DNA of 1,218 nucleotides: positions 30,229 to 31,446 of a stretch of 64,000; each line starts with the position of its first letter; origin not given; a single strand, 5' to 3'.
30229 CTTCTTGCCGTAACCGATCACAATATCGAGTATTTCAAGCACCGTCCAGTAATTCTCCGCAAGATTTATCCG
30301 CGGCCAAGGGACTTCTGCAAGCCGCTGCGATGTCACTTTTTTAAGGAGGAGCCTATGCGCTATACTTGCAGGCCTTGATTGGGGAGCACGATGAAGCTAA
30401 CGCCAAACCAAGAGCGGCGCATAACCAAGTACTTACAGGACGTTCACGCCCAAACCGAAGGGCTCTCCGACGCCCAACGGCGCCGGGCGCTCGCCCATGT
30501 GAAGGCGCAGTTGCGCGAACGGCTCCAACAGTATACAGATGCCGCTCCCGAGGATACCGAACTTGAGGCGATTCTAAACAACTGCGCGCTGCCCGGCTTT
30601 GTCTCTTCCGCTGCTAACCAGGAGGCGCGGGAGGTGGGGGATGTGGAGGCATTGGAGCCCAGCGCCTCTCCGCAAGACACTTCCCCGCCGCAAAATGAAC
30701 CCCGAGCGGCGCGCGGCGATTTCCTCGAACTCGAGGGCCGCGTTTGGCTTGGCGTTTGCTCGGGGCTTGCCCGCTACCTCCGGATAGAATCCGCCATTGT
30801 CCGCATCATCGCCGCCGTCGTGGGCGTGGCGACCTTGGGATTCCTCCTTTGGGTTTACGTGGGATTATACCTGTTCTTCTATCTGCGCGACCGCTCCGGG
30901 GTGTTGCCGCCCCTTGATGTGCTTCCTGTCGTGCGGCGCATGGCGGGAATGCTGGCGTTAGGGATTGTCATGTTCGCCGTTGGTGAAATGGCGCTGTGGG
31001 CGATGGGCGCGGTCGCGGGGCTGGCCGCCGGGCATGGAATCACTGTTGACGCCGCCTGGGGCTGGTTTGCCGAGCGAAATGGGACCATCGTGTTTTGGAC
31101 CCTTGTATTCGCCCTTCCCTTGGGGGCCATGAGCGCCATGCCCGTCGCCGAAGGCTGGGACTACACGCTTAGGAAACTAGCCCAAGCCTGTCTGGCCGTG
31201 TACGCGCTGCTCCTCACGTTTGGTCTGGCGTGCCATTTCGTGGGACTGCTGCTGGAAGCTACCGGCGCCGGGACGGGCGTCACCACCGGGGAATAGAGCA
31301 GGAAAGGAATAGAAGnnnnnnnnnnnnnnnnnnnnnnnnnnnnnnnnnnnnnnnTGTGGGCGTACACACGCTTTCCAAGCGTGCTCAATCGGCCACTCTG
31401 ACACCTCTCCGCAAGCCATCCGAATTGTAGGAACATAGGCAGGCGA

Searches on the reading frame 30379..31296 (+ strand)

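Call 62: search_protein_families(library=pfam, proteins=[window:30379-31296:+], max_evalue=0.00001)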
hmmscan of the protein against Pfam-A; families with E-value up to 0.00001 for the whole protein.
window:30379-31296:+ (305 aa): 1 family
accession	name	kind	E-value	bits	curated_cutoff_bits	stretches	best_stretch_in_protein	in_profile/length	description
PF04024.17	PspC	-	1.6e-07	31.5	25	1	119-166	8-54/58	PspC domain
